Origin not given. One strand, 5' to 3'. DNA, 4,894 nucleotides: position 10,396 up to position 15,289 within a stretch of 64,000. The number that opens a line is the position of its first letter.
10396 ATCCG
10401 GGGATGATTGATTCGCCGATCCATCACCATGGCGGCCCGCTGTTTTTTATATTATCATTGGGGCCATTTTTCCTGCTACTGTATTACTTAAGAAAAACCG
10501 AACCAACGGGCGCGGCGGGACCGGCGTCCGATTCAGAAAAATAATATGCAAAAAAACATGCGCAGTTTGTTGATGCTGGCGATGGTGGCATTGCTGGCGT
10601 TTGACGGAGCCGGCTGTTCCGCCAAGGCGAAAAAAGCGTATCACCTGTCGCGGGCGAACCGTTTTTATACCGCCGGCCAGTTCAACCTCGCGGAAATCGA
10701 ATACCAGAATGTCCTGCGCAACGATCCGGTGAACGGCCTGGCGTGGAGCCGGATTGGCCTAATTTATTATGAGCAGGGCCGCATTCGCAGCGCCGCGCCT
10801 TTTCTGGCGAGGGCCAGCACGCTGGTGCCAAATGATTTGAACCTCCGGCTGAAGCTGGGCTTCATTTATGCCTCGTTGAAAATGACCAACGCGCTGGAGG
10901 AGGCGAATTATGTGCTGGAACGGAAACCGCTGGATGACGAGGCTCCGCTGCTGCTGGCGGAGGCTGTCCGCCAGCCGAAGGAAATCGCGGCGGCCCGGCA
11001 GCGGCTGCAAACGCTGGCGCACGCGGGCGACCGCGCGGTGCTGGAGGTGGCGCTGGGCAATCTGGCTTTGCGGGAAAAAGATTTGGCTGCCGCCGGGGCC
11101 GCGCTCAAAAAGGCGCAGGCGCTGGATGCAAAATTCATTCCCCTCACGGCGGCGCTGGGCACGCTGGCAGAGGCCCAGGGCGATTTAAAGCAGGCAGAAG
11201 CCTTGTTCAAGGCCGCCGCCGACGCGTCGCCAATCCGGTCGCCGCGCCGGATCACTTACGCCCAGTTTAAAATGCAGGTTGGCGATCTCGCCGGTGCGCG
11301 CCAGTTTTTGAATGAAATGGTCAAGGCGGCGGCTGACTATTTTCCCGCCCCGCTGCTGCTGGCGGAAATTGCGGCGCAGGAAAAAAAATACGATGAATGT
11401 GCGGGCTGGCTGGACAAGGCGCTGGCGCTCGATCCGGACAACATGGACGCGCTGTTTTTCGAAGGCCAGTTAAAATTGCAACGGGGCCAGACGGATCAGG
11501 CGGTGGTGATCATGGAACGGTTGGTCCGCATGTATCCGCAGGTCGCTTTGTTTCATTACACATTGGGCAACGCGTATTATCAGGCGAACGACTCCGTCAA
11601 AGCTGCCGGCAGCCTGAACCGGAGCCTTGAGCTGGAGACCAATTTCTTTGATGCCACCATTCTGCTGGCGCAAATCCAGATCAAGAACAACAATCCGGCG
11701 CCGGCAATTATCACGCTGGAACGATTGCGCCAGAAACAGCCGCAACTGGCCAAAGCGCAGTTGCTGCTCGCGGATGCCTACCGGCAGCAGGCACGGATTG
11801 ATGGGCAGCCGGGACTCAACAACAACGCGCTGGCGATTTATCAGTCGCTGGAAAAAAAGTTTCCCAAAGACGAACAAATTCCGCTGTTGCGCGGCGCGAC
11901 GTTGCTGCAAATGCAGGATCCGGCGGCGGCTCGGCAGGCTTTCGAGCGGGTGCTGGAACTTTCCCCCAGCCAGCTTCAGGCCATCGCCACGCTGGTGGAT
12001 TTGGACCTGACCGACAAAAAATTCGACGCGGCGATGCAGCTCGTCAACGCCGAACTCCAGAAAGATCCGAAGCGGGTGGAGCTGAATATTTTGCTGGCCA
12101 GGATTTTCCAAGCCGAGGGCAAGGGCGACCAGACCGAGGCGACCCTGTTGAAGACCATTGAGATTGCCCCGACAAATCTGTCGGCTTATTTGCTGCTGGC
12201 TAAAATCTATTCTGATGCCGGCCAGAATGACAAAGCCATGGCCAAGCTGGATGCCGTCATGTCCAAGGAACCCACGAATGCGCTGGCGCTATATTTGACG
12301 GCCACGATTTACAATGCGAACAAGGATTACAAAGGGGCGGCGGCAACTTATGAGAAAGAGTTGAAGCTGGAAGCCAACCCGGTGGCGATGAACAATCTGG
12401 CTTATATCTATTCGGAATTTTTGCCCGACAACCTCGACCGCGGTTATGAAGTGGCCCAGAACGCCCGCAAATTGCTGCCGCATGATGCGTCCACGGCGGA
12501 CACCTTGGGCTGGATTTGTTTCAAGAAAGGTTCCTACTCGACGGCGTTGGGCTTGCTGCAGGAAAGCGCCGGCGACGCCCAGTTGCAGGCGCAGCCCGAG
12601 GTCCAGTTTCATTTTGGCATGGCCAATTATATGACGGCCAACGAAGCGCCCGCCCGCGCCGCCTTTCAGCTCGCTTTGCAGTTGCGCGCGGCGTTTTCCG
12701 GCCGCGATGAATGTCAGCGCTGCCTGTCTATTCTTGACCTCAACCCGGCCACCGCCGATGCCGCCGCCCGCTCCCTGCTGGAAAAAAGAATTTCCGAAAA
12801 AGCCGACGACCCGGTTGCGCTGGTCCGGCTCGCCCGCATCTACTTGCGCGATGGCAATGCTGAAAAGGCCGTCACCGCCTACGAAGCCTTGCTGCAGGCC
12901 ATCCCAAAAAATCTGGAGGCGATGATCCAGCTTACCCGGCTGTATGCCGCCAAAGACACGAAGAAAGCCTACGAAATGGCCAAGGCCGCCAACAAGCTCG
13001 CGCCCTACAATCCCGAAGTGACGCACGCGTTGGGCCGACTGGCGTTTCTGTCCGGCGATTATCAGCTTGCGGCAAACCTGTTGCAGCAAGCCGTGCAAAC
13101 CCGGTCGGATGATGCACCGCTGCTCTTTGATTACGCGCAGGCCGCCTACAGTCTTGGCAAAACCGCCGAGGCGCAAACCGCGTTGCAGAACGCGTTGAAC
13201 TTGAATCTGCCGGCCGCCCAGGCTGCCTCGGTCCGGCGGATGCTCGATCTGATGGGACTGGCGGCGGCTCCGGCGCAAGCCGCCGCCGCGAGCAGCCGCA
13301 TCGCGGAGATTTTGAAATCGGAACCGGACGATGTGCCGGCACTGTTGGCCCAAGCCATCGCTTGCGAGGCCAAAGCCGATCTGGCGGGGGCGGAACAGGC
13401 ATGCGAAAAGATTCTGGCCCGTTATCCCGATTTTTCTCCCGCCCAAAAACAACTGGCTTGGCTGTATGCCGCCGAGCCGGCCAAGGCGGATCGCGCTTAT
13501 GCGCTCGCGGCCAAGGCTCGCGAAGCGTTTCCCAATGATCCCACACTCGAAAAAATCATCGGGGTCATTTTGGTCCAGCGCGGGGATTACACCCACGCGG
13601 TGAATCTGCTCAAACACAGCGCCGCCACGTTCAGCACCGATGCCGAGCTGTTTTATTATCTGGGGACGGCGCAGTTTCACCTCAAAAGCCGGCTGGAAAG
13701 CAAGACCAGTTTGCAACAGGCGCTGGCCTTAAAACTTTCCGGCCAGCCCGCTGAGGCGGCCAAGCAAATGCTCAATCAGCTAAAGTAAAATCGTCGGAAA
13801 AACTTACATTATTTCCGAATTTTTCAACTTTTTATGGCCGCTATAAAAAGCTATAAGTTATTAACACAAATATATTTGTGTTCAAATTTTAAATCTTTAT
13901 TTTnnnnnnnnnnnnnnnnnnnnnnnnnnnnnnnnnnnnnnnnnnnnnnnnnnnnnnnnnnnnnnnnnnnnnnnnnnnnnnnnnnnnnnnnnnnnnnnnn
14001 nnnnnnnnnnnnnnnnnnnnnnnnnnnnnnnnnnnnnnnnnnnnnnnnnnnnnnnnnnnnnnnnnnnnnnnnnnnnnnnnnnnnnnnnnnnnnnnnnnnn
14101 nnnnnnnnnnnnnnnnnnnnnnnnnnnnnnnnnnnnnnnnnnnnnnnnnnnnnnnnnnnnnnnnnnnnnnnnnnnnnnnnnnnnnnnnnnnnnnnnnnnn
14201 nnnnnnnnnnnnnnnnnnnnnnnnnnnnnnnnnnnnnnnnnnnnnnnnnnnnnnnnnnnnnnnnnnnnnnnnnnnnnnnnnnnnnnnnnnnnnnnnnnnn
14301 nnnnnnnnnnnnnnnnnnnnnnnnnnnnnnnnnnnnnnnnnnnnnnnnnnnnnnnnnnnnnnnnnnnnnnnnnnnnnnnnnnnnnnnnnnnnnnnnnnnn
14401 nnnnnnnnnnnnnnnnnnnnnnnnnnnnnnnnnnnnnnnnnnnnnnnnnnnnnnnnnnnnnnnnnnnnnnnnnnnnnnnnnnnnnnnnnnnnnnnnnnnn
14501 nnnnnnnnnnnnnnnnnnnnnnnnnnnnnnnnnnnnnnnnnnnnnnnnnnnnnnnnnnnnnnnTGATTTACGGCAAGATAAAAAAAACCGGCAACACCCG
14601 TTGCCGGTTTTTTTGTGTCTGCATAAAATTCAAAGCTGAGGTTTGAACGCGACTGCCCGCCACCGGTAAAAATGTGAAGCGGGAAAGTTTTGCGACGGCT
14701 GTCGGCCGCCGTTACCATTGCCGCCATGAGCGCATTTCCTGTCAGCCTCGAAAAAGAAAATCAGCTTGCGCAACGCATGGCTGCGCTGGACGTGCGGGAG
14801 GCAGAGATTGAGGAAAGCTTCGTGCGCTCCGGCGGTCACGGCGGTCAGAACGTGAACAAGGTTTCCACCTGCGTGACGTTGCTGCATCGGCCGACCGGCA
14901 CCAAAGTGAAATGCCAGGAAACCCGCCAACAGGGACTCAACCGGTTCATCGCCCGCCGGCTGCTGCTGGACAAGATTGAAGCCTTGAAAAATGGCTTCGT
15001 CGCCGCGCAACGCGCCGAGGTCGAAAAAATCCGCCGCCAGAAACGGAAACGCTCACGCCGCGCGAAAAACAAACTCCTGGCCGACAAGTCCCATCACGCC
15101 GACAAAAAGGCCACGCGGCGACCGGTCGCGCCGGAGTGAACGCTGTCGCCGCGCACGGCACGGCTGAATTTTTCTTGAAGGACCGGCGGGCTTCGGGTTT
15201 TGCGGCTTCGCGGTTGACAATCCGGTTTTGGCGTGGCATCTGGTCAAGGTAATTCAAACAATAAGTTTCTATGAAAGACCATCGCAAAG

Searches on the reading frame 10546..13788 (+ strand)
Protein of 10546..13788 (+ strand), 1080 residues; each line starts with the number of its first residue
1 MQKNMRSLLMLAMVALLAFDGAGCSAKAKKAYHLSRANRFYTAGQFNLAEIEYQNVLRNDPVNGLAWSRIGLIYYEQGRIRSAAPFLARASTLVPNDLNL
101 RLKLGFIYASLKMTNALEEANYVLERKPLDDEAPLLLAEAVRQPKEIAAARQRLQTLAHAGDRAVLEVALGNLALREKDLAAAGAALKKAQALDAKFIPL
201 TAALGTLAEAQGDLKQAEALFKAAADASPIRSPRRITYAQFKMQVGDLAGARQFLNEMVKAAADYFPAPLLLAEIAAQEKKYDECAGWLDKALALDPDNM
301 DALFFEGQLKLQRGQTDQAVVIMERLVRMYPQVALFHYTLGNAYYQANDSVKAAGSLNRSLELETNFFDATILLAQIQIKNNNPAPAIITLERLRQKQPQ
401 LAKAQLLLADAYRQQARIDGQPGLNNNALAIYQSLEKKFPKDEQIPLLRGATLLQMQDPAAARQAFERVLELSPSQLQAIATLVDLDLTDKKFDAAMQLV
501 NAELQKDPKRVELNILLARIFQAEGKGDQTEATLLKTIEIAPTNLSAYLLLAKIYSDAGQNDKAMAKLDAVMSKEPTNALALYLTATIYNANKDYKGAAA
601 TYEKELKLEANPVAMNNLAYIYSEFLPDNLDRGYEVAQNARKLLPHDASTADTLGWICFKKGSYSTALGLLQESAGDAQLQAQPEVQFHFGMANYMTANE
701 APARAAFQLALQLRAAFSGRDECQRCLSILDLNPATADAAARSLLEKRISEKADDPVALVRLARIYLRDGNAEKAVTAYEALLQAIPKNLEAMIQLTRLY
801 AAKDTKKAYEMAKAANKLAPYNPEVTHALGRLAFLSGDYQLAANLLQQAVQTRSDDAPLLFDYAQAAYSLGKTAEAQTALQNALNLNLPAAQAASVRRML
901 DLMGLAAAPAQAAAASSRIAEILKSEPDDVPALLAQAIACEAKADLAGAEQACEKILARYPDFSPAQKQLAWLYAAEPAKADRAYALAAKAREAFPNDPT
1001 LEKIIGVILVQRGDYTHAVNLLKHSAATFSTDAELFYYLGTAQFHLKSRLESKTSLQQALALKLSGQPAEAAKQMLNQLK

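Call 53: search_protein_families(library=pfam, proteins=[window:10546-13788:+], max_evalue=0.00001)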
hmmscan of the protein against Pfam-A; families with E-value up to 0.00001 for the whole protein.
window:10546-13788:+ (1080 aa): 20 families
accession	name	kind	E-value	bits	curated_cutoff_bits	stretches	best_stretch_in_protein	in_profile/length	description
PF14559.12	TPR_19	-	5.3e-56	187.3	25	4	210-265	3-58/68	Tetratricopeptide repeat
PF13428.12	TPR_14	-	2e-39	130.4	23.5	0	757-798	2-43/44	Tetratricopeptide repeat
PF07719.23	TPR_2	-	1e-38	128.7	27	0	758-789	3-34/34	Tetratricopeptide repeat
PF13432.12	TPR_16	-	3.9e-32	110.7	32.7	1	35-96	2-63/65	Tetratricopeptide repeat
PF23914.1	TPR_CcmH_CycH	-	7.7e-31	107.5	42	1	502-607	41-149/158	Cytochrome c-type biogenesis protein H TPR domain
PF13431.12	TPR_17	-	1.4e-27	94.1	24.4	0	534-564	2-32/34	Tetratricopeptide repeat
PF12895.13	ANAPC3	-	2e-23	82.9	27.2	0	807-882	7-81/82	Anaphase-promoting complex, cyclosome, subunit 3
PF13181.12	TPR_8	-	1.7e-22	78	25.7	0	758-789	3-34/34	Tetratricopeptide repeat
PF00515.34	TPR_1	-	1.9e-19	69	27.8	0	449-475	7-33/34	Tetratricopeptide repeat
PF25062.1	ARM_TT21_N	-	2.1e-17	64.1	40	0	372-554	31-211/222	Tetratricopeptide repeat protein 21 N-terminal ARM repeat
PF13424.12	TPR_12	-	1.5e-16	60.7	30.1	0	271-331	8-76/77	Tetratricopeptide repeat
PF25060.1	ARM_TT21_2nd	-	1.6e-16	61.1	27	1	315-381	203-269/270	Tetratricopeptide repeat protein 21 second ARM domain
PF13176.12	TPR_7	-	2.2e-16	58.9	27.9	0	758-790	1-32/36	Tetratricopeptide repeat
PF13371.12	TPR_9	-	6.1e-16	58.6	35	0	832-900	4-72/73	Tetratricopeptide repeat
PF13414.12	TPR_11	-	1.4e-13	50.7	26.8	0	38-78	2-42/42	TPR repeat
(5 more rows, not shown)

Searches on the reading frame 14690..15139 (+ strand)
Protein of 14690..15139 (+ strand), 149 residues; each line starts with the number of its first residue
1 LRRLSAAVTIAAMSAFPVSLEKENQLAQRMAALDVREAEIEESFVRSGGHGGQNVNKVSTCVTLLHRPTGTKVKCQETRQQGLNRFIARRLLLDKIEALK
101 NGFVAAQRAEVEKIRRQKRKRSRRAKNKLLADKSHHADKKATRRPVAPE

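Call 54: search_protein_families(library=pfam, proteins=[window:14690-15139:+], max_evalue=0.00001)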
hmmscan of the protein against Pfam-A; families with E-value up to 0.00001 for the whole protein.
window:14690-15139:+ (149 aa): 1 family
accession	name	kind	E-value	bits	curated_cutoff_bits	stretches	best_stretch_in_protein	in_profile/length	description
PF00472.26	RF-1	-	5.7e-22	78.3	35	1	33-126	5-104/116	RF-1 domain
